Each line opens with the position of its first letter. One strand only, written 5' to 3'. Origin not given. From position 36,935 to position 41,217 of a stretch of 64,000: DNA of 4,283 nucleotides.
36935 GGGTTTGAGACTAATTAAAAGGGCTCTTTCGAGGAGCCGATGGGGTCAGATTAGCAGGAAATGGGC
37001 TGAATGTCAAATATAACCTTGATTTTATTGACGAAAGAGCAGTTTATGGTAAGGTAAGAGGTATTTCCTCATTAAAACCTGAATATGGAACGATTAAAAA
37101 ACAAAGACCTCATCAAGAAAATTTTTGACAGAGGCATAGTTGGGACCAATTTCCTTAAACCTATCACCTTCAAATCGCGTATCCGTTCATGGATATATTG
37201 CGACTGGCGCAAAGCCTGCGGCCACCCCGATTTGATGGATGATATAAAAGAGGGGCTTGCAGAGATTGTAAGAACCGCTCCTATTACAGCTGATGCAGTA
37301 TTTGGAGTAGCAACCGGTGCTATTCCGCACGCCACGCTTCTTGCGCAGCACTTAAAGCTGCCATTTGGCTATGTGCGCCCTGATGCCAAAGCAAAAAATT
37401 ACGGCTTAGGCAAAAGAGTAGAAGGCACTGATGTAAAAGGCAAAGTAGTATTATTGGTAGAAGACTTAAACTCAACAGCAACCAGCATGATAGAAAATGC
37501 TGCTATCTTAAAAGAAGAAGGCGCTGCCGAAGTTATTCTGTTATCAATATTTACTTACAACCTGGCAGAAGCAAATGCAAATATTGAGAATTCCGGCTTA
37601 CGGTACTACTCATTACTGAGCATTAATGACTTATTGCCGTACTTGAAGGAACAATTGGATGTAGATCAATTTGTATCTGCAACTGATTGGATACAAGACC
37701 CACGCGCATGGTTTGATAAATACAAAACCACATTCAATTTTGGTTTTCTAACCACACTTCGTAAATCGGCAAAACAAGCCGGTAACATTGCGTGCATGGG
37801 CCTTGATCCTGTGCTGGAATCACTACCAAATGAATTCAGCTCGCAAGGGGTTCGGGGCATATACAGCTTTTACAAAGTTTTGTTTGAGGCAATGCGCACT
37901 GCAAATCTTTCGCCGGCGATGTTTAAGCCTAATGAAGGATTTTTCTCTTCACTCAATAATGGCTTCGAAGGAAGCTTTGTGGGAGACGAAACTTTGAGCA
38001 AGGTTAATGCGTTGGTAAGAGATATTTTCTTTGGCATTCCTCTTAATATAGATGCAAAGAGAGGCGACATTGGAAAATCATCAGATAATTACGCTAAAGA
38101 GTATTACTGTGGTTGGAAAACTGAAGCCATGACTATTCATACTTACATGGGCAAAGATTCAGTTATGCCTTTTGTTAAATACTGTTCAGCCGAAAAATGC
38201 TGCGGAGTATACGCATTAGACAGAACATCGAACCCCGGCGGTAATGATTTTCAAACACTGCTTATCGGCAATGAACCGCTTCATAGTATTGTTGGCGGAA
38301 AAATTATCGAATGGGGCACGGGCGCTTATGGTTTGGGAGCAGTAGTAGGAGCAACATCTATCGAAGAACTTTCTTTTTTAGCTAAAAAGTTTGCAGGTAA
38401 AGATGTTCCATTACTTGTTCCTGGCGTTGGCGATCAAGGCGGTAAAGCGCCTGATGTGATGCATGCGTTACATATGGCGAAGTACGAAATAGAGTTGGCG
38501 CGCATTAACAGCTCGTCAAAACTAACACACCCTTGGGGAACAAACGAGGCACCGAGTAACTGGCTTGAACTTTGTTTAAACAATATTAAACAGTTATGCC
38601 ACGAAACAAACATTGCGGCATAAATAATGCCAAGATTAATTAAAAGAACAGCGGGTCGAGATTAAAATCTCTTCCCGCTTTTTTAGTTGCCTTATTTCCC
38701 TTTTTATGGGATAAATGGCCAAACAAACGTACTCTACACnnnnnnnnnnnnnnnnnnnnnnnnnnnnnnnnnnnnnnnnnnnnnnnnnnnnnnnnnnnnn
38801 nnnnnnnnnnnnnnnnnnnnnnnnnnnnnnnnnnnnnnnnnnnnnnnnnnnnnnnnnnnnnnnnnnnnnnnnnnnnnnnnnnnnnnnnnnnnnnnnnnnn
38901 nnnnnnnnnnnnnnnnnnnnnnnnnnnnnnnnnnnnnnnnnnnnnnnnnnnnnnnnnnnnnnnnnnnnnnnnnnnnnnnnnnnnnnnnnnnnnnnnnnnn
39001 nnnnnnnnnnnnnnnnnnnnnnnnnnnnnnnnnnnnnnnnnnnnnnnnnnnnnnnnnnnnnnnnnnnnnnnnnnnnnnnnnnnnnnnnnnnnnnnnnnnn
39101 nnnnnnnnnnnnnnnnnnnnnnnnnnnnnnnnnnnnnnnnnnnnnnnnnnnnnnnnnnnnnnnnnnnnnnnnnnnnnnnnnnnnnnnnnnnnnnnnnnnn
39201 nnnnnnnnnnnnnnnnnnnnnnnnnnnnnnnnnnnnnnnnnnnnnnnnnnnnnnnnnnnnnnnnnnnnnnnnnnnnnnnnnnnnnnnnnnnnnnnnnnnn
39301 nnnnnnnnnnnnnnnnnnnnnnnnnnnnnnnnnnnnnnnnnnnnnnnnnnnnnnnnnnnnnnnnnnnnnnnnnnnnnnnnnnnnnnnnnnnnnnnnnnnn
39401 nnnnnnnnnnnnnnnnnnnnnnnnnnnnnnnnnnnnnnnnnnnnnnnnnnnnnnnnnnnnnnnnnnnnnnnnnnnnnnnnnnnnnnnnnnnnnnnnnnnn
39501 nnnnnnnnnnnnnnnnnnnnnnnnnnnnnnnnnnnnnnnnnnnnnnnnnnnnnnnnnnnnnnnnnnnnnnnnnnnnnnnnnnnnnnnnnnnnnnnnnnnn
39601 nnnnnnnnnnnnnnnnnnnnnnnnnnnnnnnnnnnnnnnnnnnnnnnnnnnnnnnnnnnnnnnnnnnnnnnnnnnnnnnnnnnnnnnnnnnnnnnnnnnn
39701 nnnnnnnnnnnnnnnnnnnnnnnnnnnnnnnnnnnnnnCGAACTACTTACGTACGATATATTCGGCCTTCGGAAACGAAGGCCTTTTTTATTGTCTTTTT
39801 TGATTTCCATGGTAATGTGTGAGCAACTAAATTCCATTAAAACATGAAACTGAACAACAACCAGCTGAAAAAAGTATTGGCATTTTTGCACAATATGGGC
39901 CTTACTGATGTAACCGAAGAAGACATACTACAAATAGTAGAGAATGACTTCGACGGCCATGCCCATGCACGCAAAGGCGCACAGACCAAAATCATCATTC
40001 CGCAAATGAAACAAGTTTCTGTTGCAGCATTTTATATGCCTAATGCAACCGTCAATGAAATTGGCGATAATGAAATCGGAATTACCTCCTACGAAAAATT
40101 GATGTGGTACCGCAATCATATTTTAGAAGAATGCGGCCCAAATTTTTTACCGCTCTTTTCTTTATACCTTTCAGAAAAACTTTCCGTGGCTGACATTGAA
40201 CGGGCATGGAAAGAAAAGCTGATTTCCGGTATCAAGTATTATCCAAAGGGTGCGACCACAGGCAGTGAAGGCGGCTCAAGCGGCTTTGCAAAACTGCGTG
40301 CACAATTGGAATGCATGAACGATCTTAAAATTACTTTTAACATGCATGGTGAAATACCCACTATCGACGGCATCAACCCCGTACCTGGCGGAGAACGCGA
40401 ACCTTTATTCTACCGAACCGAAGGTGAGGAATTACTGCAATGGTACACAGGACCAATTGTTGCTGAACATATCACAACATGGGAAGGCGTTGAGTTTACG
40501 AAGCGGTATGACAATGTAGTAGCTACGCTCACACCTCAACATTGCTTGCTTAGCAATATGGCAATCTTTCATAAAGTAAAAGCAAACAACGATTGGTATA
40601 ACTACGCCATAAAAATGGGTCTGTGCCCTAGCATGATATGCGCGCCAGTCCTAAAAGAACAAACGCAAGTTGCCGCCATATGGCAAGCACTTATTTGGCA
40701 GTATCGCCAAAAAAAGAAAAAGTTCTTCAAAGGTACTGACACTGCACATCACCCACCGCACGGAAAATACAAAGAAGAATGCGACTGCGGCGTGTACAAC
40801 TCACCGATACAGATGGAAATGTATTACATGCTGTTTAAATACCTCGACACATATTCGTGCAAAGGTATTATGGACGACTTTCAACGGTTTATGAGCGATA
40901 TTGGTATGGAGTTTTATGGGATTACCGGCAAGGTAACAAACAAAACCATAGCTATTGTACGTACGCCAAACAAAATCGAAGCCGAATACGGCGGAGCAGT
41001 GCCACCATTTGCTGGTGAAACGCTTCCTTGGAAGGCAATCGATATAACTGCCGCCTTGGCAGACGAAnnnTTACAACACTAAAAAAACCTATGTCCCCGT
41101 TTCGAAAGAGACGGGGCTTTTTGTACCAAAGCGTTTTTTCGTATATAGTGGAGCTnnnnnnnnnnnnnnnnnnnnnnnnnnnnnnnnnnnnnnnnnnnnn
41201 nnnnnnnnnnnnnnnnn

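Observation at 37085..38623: Bacterial pyrE–pyrF fusion with eukaryote-like domain order (OPRT–OMPDC) and a type-2 OMP decarboxylase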

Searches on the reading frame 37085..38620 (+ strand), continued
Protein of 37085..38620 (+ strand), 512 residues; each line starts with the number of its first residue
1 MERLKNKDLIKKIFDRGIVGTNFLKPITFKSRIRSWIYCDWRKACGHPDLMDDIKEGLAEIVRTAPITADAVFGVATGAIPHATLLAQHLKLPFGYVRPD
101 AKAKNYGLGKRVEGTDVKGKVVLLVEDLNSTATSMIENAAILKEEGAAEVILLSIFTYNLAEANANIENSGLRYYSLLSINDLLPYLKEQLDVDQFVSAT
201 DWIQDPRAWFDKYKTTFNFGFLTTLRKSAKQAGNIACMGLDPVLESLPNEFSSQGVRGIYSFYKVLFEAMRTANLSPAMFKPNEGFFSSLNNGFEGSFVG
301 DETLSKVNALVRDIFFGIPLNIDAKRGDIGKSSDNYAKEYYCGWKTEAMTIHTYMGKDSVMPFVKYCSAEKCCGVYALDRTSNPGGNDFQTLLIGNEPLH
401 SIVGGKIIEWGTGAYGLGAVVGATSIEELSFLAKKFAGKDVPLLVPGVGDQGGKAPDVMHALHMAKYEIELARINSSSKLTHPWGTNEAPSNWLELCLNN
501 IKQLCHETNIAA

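Call 48: predict_structure(alignment_id=A1)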
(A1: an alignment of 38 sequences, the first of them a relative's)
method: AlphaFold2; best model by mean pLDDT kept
length: 512 residues; sequences in the alignment: 38
mean_pLDDT: 92.4   pTM: 0.89
mean pLDDT of the five models: 92.4, 91.9, 91.2, 90.8, 90.2
residues with pLDDT >= 90: 430; 70-90: 63; 50-70: 15; < 50: 4
segments of 3 or more residues with pLDDT < 50: 104-106
pLDDT, mean of each block of 10 residues (from residue 1): 74 94 90 91 94 95 91 91 97 90 55 92 95 93 95 95 93 95 93 95 93 94 98 96 93 96 98 97 96 96 97 97 94 97 96 94 96 96 84 87 95 94 90 94 86 85 95 92 91 96 94 70
secondary structure, 60 per line:
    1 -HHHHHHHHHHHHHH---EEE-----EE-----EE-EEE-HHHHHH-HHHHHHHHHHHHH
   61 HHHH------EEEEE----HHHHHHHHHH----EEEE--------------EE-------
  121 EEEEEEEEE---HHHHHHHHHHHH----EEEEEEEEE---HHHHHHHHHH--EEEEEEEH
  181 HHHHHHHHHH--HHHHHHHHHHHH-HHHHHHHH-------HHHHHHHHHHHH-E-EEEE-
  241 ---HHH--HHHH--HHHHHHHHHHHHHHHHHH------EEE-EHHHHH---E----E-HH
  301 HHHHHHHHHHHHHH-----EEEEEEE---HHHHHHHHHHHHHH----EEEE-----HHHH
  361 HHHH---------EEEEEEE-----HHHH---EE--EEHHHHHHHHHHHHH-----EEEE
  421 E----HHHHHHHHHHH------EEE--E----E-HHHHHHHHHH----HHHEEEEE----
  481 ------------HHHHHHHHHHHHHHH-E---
elements in order: H2-15 E19-21 E37-39 H41-46 H48-64 E71-75 H80-89 E94-97 E121-129 H133-144 E149-157 H161-170 E173-179 H180-190 H193-204 H206-213 H221-232 E236-239 H249-252 H255-272 E279-281 H284-288 H299-314 E320-326 H330-343 E348-351 H357-364 E374-380 H386-389 H399-411 E417-421 H426-436 E443-445 H455-464 E472-476 H493-507

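Call 52: find_homologous_proteins(query=P0128, max_evalue=1e-40)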
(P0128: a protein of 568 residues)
Query P0128 (568 aa): 277 proteins with E <= 1e-40 among 8000 candidates; the best 120 are listed.
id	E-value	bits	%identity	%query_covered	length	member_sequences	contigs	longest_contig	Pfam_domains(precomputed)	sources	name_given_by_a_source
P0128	0.0e+0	1267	100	100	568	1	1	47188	PF00156.34,PF00215.31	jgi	-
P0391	0.0e+0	1143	90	100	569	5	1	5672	PF00156.34,PF00215.31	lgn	-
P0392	2.3e-163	563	52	96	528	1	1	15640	PF00156.34,PF00215.31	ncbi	ncbi:MAG: orotidine-5'-phosphate decarboxylase, partial [Alkalispirochaeta sp.]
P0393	6.2e-160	552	51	97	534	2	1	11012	PF00156.34,PF00215.31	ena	-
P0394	7.3e-157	542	51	97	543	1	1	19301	PF00156.34,PF00215.31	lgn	-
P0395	1.4e-156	541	49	98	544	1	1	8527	PF00156.34,PF00215.31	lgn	-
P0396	5.4e-156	539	48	98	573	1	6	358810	PF00156.34,PF00215.31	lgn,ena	-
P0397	4.9e-154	532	50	98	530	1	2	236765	PF00156.34,PF00215.31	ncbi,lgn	-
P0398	4.1e-149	516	45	96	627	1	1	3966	PF00156.34,PF00215.31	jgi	jgi:orotidine-5'-phosphate decarboxylase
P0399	4.4e-144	499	46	95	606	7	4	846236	PF00156.34,PF00215.31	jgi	jgi:orotidine-5'-phosphate decarboxylase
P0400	7.7e-136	472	44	98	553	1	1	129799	PF00156.34,PF00215.31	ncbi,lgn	ncbi:MAG: orotidine 5'-phosphate decarboxylase / HUMPS family protein [Alkalispirochaeta sp.]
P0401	6.5e-107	377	54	58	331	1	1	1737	PF00215.31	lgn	-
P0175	1.3e-103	366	57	50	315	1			PF00215.31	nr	nr:orotidine-5'-phosphate decarboxylase [Spirochaeta sp.]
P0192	3.6e-92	328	54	52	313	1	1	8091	PF00215.31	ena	-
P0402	1.8e-83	299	49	51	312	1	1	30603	PF00215.31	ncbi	-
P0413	7.0e-59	218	43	45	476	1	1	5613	PF00156.34,PF00215.31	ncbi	ncbi:MAG: orotidine-5'-phosphate decarboxylase [Anaerolineae bacterium]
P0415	5.3e-56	209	29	93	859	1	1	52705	PF00156.34,PF00215.31,PF01180.28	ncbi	-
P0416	4.4e-55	206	42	46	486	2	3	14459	PF00156.34,PF00215.31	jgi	jgi:uridine monophosphate synthetase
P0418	6.0e-53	198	40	51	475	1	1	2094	PF00156.34,PF00215.31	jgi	jgi:uridine monophosphate synthetase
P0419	7.2e-53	198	41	46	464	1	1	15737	PF00156.34,PF00215.31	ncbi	ncbi:MAG: orotidine-5'-phosphate decarboxylase [Anaerolineales bacterium]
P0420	7.3e-53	198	41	46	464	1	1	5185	PF00156.34,PF00215.31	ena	-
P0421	1.6e-52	197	41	46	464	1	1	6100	PF00156.34,PF00215.31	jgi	jgi:uridine monophosphate synthetase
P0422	5.7e-52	195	37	50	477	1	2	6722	PF00156.34,PF00215.31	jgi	jgi:uridine monophosphate synthetase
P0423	9.3e-52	195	42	46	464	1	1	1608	PF00156.34,PF00215.31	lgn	-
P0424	1.0e-51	194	39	46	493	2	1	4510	PF00156.34,PF00215.31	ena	-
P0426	3.0e-51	193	41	41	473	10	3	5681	PF00156.34,PF00215.31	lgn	-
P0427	3.1e-51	193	41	46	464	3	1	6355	PF00156.34,PF00215.31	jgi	jgi:uridine monophosphate synthetase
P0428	3.2e-51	193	42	42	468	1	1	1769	PF00156.34,PF00215.31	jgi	-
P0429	5.6e-51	192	39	45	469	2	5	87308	PF00156.34,PF00215.31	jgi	jgi:uridine monophosphate synthetase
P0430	6.9e-51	192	37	50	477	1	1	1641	PF00156.34,PF00215.31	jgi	-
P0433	1.9e-50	190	40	46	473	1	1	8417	PF00156.34,PF00215.31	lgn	-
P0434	3.4e-50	189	37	50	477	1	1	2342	PF00156.34,PF00215.31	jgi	jgi:uridine monophosphate synthetase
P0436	7.4e-50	188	42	46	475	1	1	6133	PF00156.34,PF00215.31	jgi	jgi:uridine monophosphate synthetase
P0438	1.3e-49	187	42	46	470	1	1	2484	PF00156.34,PF00215.31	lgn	-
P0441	2.4e-49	187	41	41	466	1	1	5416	PF00156.34,PF00215.31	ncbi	-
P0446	5.0e-49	186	41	48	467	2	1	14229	PF00156.34,PF00215.31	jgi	-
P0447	5.2e-49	185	37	50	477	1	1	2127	PF00156.34,PF00215.31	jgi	jgi:uridine monophosphate synthetase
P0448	5.7e-49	185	38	45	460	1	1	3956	PF00156.34,PF00215.31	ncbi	-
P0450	7.3e-49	185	42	42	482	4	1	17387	PF00156.34,PF00215.31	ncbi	-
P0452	7.7e-49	185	40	42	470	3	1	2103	PF00156.34,PF00215.31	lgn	-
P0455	1.7e-48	184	40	46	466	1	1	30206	PF00156.34,PF00215.31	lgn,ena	-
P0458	2.5e-48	183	42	42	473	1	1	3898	PF00156.34,PF00215.31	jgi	-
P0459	2.8e-48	183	41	46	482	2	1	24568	PF00156.34,PF00215.31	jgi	jgi:uridine monophosphate synthetase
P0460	3.0e-48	183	41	44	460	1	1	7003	PF00156.34,PF00215.31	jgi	-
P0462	3.4e-48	183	41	48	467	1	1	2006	PF00156.34,PF00215.31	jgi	-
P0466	5.0e-48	182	39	46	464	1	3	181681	PF00156.34,PF00215.31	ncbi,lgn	-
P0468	6.8e-48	182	41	43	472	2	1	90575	PF00156.34,PF00215.31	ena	-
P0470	7.8e-48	182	39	45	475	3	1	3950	PF00156.34,PF00215.31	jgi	-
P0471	7.9e-48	182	38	46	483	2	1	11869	PF00156.34,PF00215.31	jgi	jgi:uridine monophosphate synthetase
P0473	1.0e-47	181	40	51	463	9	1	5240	PF00156.34,PF00215.31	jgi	jgi:uridine monophosphate synthetase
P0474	1.2e-47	181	40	45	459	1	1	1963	PF00156.34,PF00215.31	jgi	-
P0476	1.6e-47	181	36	46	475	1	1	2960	PF00156.34,PF00215.31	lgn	-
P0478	1.7e-47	180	38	52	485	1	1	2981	PF00156.34,PF00215.31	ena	-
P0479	1.7e-47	180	39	46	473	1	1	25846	PF00156.34,PF00215.31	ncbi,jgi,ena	-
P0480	1.8e-47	180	40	45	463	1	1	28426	PF00156.34,PF00215.31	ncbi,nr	ncbi:MAG: orotidine-5'-phosphate decarboxylase [Thermoflexales bacterium]|nr:orotidine-5'-phosphate 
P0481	1.9e-47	180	42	41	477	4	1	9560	PF00156.34,PF00215.31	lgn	-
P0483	2.7e-47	180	39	46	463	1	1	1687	PF00156.34,PF00215.31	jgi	jgi:uridine monophosphate synthetase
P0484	2.7e-47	180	39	45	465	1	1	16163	PF00156.34,PF00215.31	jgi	jgi:uridine monophosphate synthetase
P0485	2.9e-47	180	41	46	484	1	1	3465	PF00156.34,PF00215.31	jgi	jgi:uridine monophosphate synthetase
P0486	3.5e-47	179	41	48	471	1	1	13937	PF00156.34,PF00215.31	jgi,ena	-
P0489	5.7e-47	179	41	46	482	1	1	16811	PF00156.34,PF00215.31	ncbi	-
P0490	5.9e-47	179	38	51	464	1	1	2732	PF00156.34,PF00215.31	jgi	jgi:uridine monophosphate synthetase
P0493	7.4e-47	178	39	45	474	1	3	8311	PF00156.34,PF00215.31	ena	-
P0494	9.8e-47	178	36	46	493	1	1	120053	PF00156.34,PF00215.31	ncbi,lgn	-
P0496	1.3e-46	178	38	45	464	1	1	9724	PF00156.34,PF00215.31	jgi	jgi:uridine monophosphate synthetase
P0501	1.5e-46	177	38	41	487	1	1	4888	PF00156.34,PF00215.31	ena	-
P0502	1.6e-46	177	36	46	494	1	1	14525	PF00156.34,PF00215.31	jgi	jgi:uridine monophosphate synthetase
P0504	1.9e-46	177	37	45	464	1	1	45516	PF00156.34,PF00215.31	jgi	jgi:uridine monophosphate synthetase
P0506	1.9e-46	177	42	45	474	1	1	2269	PF00156.34,PF00215.31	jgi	-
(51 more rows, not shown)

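Call 53: fold_search(model_id=the predicted structure, library=pdb)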
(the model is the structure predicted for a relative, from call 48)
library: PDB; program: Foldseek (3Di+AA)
matches with E <= 10: 1796; with E <= 0.001: 644
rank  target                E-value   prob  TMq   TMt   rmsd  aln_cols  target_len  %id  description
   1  3qw4_B                3.6e-18  1.00  0.43  0.49   4.2       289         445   30  Structure of Leishmania donovani UMP synthase (released 2011-04-20)
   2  4rv4_B                5.9e-18  1.00  0.37  0.85   2.2       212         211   30  2.65 Angstrom Resolution Crystal Structure of an orotate phosphoribosyltransferase from Bacillus anthracis str. 'Ames  (released 2014-12-17)
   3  4mjz_B                2.1e-17  1.00  0.46  0.78   3.4       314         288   26  2.75 Angstrom Resolution Crystal Structure of Putative Orotidine-monophosphate-decarboxylase from Toxoplasma gondii. (released 2013-09-25)
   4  4rv4_A                2.6e-17  1.00  0.36  0.88   2.0       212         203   30  2.65 Angstrom Resolution Crystal Structure of an orotate phosphoribosyltransferase from Bacillus anthracis str. 'Ames  (released 2014-12-17)
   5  3qw4_C                2.7e-17  1.00  0.44  0.50   2.9       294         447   30  Structure of Leishmania donovani UMP synthase (released 2011-04-20)
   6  4mjz_A                3.4e-17  1.00  0.46  0.77   3.3       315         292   26  2.75 Angstrom Resolution Crystal Structure of Putative Orotidine-monophosphate-decarboxylase from Toxoplasma gondii. (released 2013-09-25)
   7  3qw3_B                3.7e-17  1.00  0.43  0.84   3.1       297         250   27  Structure of Leishmania donovani OMP decarboxylase (released 2011-04-20)
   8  4rv4_C                4.2e-17  1.00  0.36  0.88   2.0       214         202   29  2.65 Angstrom Resolution Crystal Structure of an orotate phosphoribosyltransferase from Bacillus anthracis str. 'Ames  (released 2014-12-17)
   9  3qw3_A                5.5e-17  1.00  0.43  0.86   3.0       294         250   28  Structure of Leishmania donovani OMP decarboxylase (released 2011-04-20)
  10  2aee_A                8.9e-17  1.00  0.37  0.88   2.1       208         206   29  Crystal structure of Orotate phosphoribosyltransferase from Streptococcus pyogenes (released 2005-09-06)
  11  3r89_A                2.6e-16  1.00  0.48  0.82   3.2       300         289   25  Crystal structure of orotidine 5-phosphate decarboxylase from Anaerococcus prevotii DSM 20548 (released 2011-04-06)
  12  2aee_B                9.6e-16  1.00  0.37  0.90   1.9       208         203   28  Crystal structure of Orotate phosphoribosyltransferase from Streptococcus pyogenes (released 2005-09-06)
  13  3dez_A                1.8e-15  1.00  0.37  0.88   2.0       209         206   29  Crystal structure of Orotate phosphoribosyltransferase from Streptococcus mutans (released 2009-06-16)
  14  4ohc_D                1.9e-15  1.00  0.38  0.83   2.6       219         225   26  Crystal structure of orotate phosphoribosyltransferase (OPRTase) from Burkholderia cenocepacia (released 2014-02-05)
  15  4ohc_B                2.2e-15  1.00  0.38  0.84   2.6       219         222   26  Crystal structure of orotate phosphoribosyltransferase (OPRTase) from Burkholderia cenocepacia (released 2014-02-05)
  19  2wns_A                6.8e-15  1.00  0.35  0.88   2.4       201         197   25  Human Orotate phosphoribosyltransferase (OPRTase) domain of Uridine 5' -monophosphate synthase (UMPS) in complex with  (released 2009-08-11)
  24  2wns_B                1.0e-14  1.00  0.36  0.88   2.3       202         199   25  Human Orotate phosphoribosyltransferase (OPRTase) domain of Uridine 5' -monophosphate synthase (UMPS) in complex with  (released 2009-08-11)
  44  3dez_B                1.1e-13  1.00  0.35  0.89   2.6       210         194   28  Crystal structure of Orotate phosphoribosyltransferase from Streptococcus mutans (released 2009-06-16)
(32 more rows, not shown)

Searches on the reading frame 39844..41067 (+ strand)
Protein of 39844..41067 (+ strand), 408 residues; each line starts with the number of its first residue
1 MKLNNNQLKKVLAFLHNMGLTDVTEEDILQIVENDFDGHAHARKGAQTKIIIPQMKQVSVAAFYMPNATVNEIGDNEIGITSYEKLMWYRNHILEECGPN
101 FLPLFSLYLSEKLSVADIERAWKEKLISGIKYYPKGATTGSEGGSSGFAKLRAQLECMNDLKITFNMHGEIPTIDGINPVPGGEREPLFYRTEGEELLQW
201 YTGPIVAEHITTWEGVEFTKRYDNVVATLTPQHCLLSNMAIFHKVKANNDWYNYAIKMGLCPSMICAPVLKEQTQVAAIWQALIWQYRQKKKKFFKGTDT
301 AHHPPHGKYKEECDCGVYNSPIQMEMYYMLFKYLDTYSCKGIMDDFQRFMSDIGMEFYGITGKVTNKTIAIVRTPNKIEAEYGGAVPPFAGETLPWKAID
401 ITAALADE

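Call 3: search_protein_families(library=pfam, proteins=[window:39844-41067:+], max_evalue=0.01)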
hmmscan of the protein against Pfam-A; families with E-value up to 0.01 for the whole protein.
window:39844-41067:+ (408 aa): 0 families

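Call 4: search_protein_families(library=ncbifam, proteins=[window:39844-41067:+], max_evalue=0.01)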
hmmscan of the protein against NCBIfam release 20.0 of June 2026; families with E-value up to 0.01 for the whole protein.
window:39844-41067:+ (408 aa): 1 family
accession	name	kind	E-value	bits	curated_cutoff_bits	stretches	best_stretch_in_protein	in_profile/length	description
TIGR00856.1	pyrC_dimer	equivalog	3.7e-50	170.8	292.95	1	34-397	6-339/341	dihydroorotase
